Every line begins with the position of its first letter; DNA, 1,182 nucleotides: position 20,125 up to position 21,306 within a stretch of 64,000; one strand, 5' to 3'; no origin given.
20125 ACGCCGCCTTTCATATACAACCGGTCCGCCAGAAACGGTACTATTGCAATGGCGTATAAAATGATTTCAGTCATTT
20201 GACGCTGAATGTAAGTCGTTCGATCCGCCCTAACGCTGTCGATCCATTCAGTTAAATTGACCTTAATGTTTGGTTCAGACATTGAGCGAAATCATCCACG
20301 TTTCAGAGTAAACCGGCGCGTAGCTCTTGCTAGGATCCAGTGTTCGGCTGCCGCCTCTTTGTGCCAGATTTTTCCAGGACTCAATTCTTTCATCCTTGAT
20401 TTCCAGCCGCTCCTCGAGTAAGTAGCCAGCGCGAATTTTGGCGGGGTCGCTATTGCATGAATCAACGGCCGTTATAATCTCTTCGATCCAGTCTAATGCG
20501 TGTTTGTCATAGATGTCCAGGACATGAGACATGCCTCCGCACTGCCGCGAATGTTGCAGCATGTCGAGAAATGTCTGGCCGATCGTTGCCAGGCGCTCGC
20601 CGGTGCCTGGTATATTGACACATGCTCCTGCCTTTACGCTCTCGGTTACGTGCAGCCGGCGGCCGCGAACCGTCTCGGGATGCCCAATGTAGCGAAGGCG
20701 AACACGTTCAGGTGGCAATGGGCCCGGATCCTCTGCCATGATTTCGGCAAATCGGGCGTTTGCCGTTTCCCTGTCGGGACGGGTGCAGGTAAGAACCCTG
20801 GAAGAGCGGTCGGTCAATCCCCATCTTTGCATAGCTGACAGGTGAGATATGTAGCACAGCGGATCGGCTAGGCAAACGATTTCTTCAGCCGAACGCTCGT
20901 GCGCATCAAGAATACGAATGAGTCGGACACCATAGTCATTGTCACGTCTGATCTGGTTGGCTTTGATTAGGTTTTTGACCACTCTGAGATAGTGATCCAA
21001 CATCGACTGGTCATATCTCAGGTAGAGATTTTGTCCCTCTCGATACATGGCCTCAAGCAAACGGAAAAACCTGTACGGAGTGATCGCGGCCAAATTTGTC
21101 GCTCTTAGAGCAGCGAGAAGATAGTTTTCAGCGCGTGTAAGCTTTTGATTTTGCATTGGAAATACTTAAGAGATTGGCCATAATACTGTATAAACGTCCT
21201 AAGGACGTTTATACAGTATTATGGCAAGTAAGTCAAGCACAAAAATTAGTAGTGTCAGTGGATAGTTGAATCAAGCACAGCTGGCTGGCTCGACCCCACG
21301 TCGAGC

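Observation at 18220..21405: AbiE cassette enclosed by ~0.6-kb inverted repeats that duplicate its own promoter, operator and 5' coding end, beside a recombinase pseudogene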

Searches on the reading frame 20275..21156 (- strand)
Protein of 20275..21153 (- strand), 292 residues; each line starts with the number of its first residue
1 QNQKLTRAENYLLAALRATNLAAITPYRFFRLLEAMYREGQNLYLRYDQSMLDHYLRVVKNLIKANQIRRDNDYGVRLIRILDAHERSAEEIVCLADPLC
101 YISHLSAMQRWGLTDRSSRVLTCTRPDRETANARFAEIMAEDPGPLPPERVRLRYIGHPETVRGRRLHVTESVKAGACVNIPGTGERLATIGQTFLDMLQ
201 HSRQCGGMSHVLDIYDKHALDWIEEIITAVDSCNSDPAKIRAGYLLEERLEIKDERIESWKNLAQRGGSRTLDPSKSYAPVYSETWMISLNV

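Call 9: search_protein_families(library=pfam, proteins=[window:20275-21153:-], max_evalue=0.01)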
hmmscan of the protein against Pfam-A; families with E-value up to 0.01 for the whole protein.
window:20275-21153:- (292 aa): 0 families
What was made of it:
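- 20275..21156 (-): abiEi, antitoxin and autorepressor (293 aa, intact). It overlaps abiEii by 8 nt. Codons 1-106 (20838-21156) form the coding part of the right arm. No Pfam hit (call 9).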

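Call 10: search_protein_families(library=ncbifam, proteins=[window:20275-21153:-], max_evalue=0.01)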
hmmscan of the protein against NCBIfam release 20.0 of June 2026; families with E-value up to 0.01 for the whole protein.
window:20275-21153:- (292 aa): 0 families

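Call 11: find_homologous_proteins(query=window:20275-21153:-)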
Query window:20275-21153:- (292 aa): 1127 proteins with E <= 0.001 among 2931 candidates; the best 120 are listed.
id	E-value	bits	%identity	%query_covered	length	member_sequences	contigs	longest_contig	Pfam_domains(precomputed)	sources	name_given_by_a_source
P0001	3.4e-193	658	99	100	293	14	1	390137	-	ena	-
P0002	5.1e-144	497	76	100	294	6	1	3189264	-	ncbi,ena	-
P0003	8.2e-141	486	74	100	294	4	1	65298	-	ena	-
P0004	1.6e-119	416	66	99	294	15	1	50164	-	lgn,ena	-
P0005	8.9e-117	407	63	100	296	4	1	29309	-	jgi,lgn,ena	-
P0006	2.7e-115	403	62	100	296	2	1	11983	-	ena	-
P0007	3.9e-114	399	62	99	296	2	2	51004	-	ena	-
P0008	1.3e-113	397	62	100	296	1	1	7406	-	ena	-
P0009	3.3e-113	396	60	100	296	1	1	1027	-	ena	-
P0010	8.4e-113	394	62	98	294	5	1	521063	-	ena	-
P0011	1.4e-112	394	60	100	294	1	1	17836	-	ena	-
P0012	8.2e-112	391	59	100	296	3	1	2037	-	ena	-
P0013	4.8e-111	389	62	99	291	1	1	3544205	-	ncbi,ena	-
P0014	5.5e-110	385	59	99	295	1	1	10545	-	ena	-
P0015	5.9e-110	385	59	100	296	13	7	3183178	-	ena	-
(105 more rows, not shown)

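Call 12: search_protein_families(library=padloc, proteins=[window:20275-21153:-], max_evalue=0.01)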
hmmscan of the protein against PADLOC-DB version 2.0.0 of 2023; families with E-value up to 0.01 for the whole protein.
window:20275-21153:- (292 aa): 6 families
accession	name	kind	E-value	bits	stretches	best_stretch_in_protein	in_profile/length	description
PDLC02237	AbiEi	-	1.6e-89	298.3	1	9-292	4-285/285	AbiEi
PDLC02267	AbiEi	-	6.6e-13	46.7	1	99-292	76-242/252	AbiEi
PDLC02266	AbiEi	-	3.9e-05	21.1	1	189-291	150-251/258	AbiEi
PDLC02271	AbiEi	-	0.00031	18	1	189-280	156-248/263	AbiEi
PDLC02269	AbiEi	-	0.00042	17.7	0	185-288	130-234/251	AbiEi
PDLC02282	AbiEi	-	0.00075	16.9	1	192-266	153-225/260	AbiEi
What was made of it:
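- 20275..21156 (-): PADLOC AbiEi 1.6e-89 (call 12).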

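Call 13: find_encoding_contigs(protein=P0001, flank=10000, max_places=4)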
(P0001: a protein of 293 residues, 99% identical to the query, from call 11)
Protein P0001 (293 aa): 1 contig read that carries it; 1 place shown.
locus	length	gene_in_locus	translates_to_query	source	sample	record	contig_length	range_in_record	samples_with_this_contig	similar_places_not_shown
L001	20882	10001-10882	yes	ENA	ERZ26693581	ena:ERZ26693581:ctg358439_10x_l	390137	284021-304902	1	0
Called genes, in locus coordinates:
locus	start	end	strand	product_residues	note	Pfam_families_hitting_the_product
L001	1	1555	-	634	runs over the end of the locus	PF02518:HATPase_c (faint), PF13589:HATPase_c_3, PF00183:HSP90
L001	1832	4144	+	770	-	PF01315:Ald_Xan_dh_C, PF02738:MoCoBD_1, PF20256:MoCoBD_2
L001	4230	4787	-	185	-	PF07298:NnrU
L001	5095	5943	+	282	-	PF01557:FAA_hydrolase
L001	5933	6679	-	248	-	PF03740:PdxJ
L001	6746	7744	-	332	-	PF02668:TauD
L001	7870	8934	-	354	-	PF04313:HSDR_N (faint)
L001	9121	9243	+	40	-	-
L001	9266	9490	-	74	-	-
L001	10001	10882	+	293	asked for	-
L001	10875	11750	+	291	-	PF08843:AbiEii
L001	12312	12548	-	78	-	-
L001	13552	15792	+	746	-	PF12228:DUF3604 (weak)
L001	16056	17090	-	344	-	PF01757:Acyl_transf_3 (faint), PF07786:HGSNAT_cat, PF04235:DUF418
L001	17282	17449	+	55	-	-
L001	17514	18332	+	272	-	PF23441:SDR, PF00106:adh_short, PF08659:KR, PF13561:adh_short_C2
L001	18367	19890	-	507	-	PF00501:AMP-binding, PF13193:AMP-binding_C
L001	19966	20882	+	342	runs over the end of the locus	PF04116:FA_hydroxylase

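Call 14: find_encoding_contigs(protein=P0002, flank=10000, max_places=4)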
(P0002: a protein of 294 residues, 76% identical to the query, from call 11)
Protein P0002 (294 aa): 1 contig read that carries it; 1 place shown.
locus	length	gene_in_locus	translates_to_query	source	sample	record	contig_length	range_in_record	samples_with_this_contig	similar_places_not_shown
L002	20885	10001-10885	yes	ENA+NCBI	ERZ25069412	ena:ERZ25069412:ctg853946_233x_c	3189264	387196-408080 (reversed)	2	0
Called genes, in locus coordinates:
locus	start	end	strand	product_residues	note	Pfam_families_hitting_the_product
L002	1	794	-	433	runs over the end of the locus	PF13623:SurA_N_2 (weak), PF13624:SurA_N_3, PF09312:SurA_N, PF13145:Rotamase_2 (faint), PF13616:Rotamase_3, PF00639:Rotamase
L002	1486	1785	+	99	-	PF01695:IstB_IS21, PF02562:PhoH (weak)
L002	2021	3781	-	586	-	PF13609:Porin_4, PF00267:Porin_1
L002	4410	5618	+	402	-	PF04143:Sulf_transp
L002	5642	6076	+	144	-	PF01597:GCV_H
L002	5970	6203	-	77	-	-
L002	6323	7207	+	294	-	PF21948:LplA-B_cat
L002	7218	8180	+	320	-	PF04055:Radical_SAM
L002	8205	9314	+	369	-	PF04055:Radical_SAM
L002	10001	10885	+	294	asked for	-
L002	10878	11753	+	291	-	PF08843:AbiEii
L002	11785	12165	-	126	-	-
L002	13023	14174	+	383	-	-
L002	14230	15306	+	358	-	PF00005:ABC_tran, PF13304:AAA_21 (faint), PF08402:TOBE_2 (weak)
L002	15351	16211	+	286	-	PF00528:BPD_transp_1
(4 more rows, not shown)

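Call 15: find_encoding_contigs(protein=P0003, flank=10000, max_places=4)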
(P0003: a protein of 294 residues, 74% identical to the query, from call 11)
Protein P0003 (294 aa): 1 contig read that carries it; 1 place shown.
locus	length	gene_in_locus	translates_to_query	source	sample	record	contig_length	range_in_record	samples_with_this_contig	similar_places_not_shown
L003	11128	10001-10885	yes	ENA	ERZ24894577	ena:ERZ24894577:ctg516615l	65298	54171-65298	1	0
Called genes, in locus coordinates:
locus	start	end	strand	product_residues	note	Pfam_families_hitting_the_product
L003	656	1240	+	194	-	-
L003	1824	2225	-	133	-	-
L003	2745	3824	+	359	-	PF13609:Porin_4, PF00267:Porin_1 (weak)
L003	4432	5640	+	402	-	PF04143:Sulf_transp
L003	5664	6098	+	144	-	PF01597:GCV_H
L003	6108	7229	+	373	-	PF21948:LplA-B_cat, PF03099:BPL_LplA_LipB (weak)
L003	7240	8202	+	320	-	PF04055:Radical_SAM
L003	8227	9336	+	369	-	PF04055:Radical_SAM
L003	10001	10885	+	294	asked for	-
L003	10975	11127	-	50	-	?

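Call 26: find_related_loci(query=A2, collection=genome_contigs, flank=8000)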
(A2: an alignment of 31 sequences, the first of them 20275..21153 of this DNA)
Query A2 (292 aa) in genome_contigs; peptide patterns used: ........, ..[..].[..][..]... (x = any residue, [..] = any of these).
150 stretches matched a pattern; 117 encode a relative of the query (tblastn E <= 1e-3); the best 80 are kept; 79 distinct loci.
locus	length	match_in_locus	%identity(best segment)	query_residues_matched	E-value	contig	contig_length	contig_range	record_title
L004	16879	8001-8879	76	1-292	1e-152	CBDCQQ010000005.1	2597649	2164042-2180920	MAG: Arenicellales bacterium isolate b687d975-9751-486f-9689-3abe7c8b9e48 genome assembly, contig: contig_5, whole genom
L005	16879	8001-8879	76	1-292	9e-151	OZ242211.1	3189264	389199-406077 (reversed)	MAG: Arenicellales bacterium isolate 8ed00baf-69bd-4bcc-a659-9c4d27c6f14a genome assembly, chromosome: 1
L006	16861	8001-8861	62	4-292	5e-116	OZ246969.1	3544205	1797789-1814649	MAG: Arenicellales bacterium isolate 1218857c-7fba-425a-818a-049516f6d46d genome assembly, chromosome: 1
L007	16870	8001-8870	59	3-292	2e-114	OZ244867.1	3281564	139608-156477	MAG: Arenicellales bacterium isolate fc3f0915-ecf4-4811-8bf2-63c63896915f genome assembly, chromosome: 1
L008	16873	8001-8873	58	2-292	4e-114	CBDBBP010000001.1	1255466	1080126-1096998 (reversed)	MAG: Arenicellales bacterium isolate 30f20f54-89b0-4b51-9158-1170f9f4a376 genome assembly, contig: contig_1, whole genom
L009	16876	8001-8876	55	1-292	4e-112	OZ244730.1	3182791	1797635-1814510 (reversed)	MAG: Arenicellales bacterium isolate 47a2fcf5-af63-40bb-846f-e483aacbb5bc genome assembly, chromosome: 1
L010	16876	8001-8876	56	1-292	6e-112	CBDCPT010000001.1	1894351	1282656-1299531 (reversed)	MAG: Arenicellales bacterium isolate fadde0ce-b209-473f-868c-ec93306c25c8 genome assembly, contig: contig_1, whole genom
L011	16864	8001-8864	57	5-292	1e-110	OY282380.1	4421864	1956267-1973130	MAG: Arenicellales bacterium genome assembly, chromosome: 1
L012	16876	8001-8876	54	1-292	3e-102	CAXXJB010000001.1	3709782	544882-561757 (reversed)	MAG: Arenicellales bacterium isolate 685ef447-847a-4ca7-9a6d-cc7c06fcaba6 genome assembly, contig: contig_1, whole genom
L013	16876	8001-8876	51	1-292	6e-102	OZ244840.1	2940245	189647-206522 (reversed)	MAG: Arenicellales bacterium isolate 0609fa3f-ebdd-4737-8371-98b3f3d4481a genome assembly, chromosome: 1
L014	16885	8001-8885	54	1-292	2e-95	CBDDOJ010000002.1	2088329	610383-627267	MAG: Arenicellales bacterium isolate a9d0d3a5-81af-420e-bf60-509b1b1d7e24 genome assembly, contig: contig_2, whole genom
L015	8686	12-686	62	68-292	2e-93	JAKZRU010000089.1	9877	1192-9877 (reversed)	MAG: Gammaproteobacteria bacterium isolate Langseth_MAG_00015 Langseth_MAG_00015_000000000089, whole genome shotgun sequ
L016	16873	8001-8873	51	4-292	2e-91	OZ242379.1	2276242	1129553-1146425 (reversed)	MAG: Thermodesulfobacteriota bacterium isolate 9d136334-0537-4e9a-b9f8-abb272cb9b29 genome assembly, chromosome: 1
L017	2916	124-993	52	5-292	2e-92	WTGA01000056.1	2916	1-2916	MAG: Gammaproteobacteria bacterium isolate CO36386bin_3 NODE_14381_length_2916_cov_5.620412, whole genome shotgun sequen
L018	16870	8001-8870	51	4-292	4e-90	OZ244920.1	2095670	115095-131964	MAG: Thermodesulfobacteriota bacterium isolate b9bca27b-65d2-4e2f-9395-4ed0975bd336 genome assembly, chromosome: 1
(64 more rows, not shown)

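Call 48: find_encoding_contigs(protein=P0247, flank=8000, max_places=2)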
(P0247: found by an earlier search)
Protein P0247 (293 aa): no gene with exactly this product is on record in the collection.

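Call 49: find_encoding_contigs(protein=P0246, flank=8000, max_places=2)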
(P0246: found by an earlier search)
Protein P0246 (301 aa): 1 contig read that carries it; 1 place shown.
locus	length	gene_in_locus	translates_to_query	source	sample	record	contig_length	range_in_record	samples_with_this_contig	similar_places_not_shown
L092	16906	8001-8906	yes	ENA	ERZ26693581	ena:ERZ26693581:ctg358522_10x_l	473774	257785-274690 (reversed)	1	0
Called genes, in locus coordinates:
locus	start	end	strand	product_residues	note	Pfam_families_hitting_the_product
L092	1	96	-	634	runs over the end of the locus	PF02518:HATPase_c (faint), PF13589:HATPase_c_3, PF00183:HSP90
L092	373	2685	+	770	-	PF01315:Ald_Xan_dh_C, PF02738:MoCoBD_1, PF20256:MoCoBD_2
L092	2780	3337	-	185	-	PF07298:NnrU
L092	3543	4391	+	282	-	PF01557:FAA_hydrolase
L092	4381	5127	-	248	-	PF03740:PdxJ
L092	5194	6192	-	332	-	PF02668:TauD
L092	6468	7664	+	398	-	PF13173:AAA_14, PF13635:DUF4143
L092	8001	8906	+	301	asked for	-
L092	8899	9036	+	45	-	-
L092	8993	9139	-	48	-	-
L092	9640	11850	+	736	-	PF12228:DUF3604 (faint)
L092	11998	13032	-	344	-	PF01757:Acyl_transf_3 (faint), PF07786:HGSNAT_cat, PF04235:DUF418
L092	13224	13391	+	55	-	-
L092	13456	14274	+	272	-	PF23441:SDR, PF00106:adh_short, PF08659:KR, PF13561:adh_short_C2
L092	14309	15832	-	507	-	PF00501:AMP-binding, PF13193:AMP-binding_C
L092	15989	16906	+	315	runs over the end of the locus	PF04116:FA_hydroxylase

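Call 52: find_encoding_contigs(protein=P0249, flank=8000, max_places=2)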
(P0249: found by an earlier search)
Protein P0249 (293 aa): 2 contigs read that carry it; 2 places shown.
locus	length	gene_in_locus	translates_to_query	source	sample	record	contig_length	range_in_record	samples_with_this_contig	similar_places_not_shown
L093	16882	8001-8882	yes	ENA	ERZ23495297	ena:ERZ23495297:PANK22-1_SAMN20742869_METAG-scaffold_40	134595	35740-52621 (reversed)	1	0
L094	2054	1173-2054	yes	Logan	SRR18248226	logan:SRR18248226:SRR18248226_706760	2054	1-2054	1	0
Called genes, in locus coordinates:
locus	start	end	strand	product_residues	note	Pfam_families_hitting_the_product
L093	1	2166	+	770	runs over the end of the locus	PF01315:Ald_Xan_dh_C, PF02738:MoCoBD_1, PF20256:MoCoBD_2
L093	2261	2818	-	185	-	PF07298:NnrU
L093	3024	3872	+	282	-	PF01557:FAA_hydrolase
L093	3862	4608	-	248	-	PF03740:PdxJ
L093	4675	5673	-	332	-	PF02668:TauD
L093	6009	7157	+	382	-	PF13173:AAA_14, PF13635:DUF4143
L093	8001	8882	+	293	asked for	-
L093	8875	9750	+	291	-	PF08843:AbiEii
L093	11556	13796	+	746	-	PF12228:DUF3604 (weak)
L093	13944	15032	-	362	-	PF07786:HGSNAT_cat, PF01757:Acyl_transf_3 (weak), PF04235:DUF418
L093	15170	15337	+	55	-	-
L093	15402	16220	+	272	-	PF23441:SDR, PF00106:adh_short, PF08659:KR, PF13561:adh_short_C2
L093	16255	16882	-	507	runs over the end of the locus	PF00501:AMP-binding, PF13193:AMP-binding_C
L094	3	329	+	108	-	?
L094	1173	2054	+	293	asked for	?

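Call 53: find_encoding_contigs(protein=P0252, flank=8000, max_places=2)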
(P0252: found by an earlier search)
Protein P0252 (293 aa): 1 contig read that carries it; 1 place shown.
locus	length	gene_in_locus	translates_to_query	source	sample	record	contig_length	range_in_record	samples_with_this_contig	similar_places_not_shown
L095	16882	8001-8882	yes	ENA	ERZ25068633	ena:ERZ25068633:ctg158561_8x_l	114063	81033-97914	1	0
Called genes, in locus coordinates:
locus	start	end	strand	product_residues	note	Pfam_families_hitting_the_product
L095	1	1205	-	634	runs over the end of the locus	PF02518:HATPase_c (weak), PF13589:HATPase_c_3, PF00183:HSP90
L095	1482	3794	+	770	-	PF01315:Ald_Xan_dh_C, PF02738:MoCoBD_1, PF20256:MoCoBD_2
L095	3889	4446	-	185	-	PF07298:NnrU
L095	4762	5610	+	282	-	PF01557:FAA_hydrolase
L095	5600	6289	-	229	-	PF03740:PdxJ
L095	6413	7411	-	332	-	PF02668:TauD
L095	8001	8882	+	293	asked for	-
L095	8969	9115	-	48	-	-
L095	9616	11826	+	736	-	PF12228:DUF3604 (faint)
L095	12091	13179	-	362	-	PF07786:HGSNAT_cat, PF01757:Acyl_transf_3 (weak), PF04235:DUF418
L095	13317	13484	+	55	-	-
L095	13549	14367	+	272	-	PF23441:SDR, PF00106:adh_short, PF08659:KR, PF13561:adh_short_C2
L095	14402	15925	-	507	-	PF00501:AMP-binding, PF13193:AMP-binding_C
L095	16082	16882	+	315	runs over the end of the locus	PF04116:FA_hydroxylase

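Call 66: find_encoding_contigs(protein=P0004, flank=8000, max_places=3)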
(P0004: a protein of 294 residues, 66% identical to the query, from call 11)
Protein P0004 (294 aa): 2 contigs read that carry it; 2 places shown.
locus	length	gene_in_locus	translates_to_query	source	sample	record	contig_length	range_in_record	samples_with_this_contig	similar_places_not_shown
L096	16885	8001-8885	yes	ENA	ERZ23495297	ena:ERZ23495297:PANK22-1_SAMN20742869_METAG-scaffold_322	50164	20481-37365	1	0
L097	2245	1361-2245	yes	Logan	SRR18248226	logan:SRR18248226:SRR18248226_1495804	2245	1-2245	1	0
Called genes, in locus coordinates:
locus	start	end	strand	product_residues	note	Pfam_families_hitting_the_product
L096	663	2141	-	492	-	PF13609:Porin_4, PF00267:Porin_1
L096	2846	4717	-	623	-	PF00270:DEAD, PF04851:ResIII (weak), PF00271:Helicase_C, PF16124:RecQ_Zn_bind, PF09382:RQC, PF00570:HRDC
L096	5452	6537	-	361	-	PF13173:AAA_14, PF13635:DUF4143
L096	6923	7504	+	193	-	-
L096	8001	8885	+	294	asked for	-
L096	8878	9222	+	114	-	PF08843:AbiEii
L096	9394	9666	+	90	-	PF08843:AbiEii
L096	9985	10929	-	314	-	PF00491:Arginase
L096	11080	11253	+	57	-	-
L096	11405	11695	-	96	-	PF14213:DUF4325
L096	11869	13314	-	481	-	PF02934:GatB_N, PF02637:GatB_Yqey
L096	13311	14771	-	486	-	PF01425:Amidase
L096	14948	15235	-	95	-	PF02686:GatC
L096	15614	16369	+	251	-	-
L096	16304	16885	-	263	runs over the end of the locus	-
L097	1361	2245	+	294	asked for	?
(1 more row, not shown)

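Call 69: search_solved_structures(query=window:20278-21156:-, max_evalue=1, show_alignments=2)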
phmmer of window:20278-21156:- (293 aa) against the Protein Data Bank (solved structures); distinct sequences matched with E-value up to 1: 0.
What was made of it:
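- Tried and rejected: AbiEi has no sequence-level match in the PDB (call 69).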

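Call 75: search_protein_families(library=padloc, proteins=[L001:7873-8934:-, L092:6468-7661:+, L092:8996-9139:-], max_evalue=0.01)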
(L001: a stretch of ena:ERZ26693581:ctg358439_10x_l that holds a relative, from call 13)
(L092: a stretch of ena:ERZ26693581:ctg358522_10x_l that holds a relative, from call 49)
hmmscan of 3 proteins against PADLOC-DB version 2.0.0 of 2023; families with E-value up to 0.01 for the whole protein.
L001:7873-8934:- (354 aa): 1 family
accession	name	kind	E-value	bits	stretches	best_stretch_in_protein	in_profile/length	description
PDLC03034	MTase_I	-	4.5e-05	19.9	1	61-115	96-150/672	Type I methyltransferase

L092:6468-7661:+ (398 aa): 7 families
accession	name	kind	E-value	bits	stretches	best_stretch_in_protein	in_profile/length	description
PDLC04790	PDC-S01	-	7.6e-86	286.4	2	156-395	172-418/422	-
PDLC04789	PDC-S01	-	3.2e-53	179.1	1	17-358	1-352/375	-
PDLC04791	PDC-S01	-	3.5e-24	83.2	1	37-373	22-375/395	-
PDLC04787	PDC-S01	-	1.5e-20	71.4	1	16-346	9-355/412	-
PDLC04788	PDC-S01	-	6.9e-20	69.4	2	39-152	24-149/448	-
PDLC04786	PDC-S01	-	1.7e-18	64.6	2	264-366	301-403/439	-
PDLC04792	PDC-S01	-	2.2e-11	41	2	263-366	299-402/452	-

L092:8996-9139:- (48 aa): 1 family
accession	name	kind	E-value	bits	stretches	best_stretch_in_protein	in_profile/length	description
PDLC04163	HEC-09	-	9.9e-10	36.4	1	1-43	1-45/203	-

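Call 76: predict_structure(alignment_id=A2)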
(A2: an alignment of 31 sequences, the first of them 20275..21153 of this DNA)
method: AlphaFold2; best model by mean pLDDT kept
length: 292 residues; sequences in the alignment: 31
mean_pLDDT: 90.1   pTM: 0.85
mean pLDDT of the five models: 90.1, 87.6, 87.5, 86.1, 80.7
residues with pLDDT >= 90: 197; 70-90: 84; 50-70: 11; < 50: 0
segments of 3 or more residues with pLDDT < 50: none
pLDDT, mean of each block of 10 residues (from residue 1): 82 92 94 88 76 93 95 95 90 95 94 89 94 94 90 95 95 88 90 93 89 91 94 90 94 94 73 82 87 72
secondary structure, 60 per line:
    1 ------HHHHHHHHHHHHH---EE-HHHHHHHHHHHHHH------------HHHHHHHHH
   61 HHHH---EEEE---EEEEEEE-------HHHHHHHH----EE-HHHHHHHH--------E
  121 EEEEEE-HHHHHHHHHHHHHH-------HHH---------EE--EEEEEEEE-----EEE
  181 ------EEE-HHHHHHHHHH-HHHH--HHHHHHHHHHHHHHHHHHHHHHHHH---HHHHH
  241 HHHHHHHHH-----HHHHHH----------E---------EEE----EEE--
elements in order: H7-19 H26-39 H52-64 E68-71 E75-81 H89-96 H104-111 E120-126 H128-141 E165-172 E178-180 E187-189 H191-200 H202-205 H208-232 H236-249 H255-260 E281-283 E288-290
